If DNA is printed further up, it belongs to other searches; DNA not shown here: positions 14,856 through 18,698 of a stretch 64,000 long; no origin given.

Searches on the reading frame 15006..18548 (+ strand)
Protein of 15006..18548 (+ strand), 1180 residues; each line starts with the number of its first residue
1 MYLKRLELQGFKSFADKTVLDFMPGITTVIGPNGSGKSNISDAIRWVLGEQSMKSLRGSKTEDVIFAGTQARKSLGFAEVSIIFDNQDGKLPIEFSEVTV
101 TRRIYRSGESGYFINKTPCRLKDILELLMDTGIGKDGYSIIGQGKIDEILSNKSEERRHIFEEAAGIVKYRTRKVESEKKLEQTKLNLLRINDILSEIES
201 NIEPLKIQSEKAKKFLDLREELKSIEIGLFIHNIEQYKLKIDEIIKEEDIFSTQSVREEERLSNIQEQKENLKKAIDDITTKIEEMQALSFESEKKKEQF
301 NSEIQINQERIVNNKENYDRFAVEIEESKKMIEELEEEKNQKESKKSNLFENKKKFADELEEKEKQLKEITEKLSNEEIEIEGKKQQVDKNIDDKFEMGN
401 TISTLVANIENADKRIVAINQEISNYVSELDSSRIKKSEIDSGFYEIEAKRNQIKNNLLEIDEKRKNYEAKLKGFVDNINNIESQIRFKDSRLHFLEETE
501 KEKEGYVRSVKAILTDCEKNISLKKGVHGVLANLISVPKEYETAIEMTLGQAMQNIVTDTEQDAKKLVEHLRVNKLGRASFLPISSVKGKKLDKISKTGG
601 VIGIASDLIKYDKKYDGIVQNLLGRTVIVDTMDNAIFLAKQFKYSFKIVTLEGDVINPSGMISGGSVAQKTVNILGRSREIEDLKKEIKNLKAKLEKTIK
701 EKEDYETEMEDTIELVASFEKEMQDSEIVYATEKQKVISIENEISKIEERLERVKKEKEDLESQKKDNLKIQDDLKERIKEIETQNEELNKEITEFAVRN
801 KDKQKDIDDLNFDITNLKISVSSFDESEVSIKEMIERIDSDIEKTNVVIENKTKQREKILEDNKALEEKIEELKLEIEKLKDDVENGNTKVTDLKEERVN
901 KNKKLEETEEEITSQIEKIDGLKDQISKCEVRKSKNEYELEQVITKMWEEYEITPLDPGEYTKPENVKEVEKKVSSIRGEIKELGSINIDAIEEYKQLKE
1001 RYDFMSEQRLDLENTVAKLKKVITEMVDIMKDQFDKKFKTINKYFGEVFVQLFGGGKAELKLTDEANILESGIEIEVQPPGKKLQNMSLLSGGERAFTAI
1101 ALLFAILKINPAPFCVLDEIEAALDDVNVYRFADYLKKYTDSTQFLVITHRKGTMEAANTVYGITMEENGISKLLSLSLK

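Call 39: search_protein_families(library=pfam, proteins=[window:15006-18548:+], max_evalue=0.001)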
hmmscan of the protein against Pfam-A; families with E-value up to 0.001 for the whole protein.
window:15006-18548:+ (1180 aa): 5 families
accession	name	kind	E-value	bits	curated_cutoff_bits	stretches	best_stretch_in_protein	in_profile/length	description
PF02463.25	SMC_N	-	1.4e-56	191.8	40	1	2-1173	1-220/220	RecF/RecN/SMC N terminal domain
PF06470.18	SMC_hinge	-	1.8e-34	119.1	22.5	1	525-636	2-113/116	SMC proteins Flexible Hinge Domain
PF13476.12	AAA_23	-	1.6e-16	62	27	1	5-279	1-200/201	AAA domain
PF13304.12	AAA_21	-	3.7e-06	27.7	27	1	26-103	1-69/304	AAA domain, putative AbiEii toxin, Type IV TA system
PF13555.12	AAA_29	-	1.8e-05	24.9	27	1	3-48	1-46/61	P-loop containing region of AAA domain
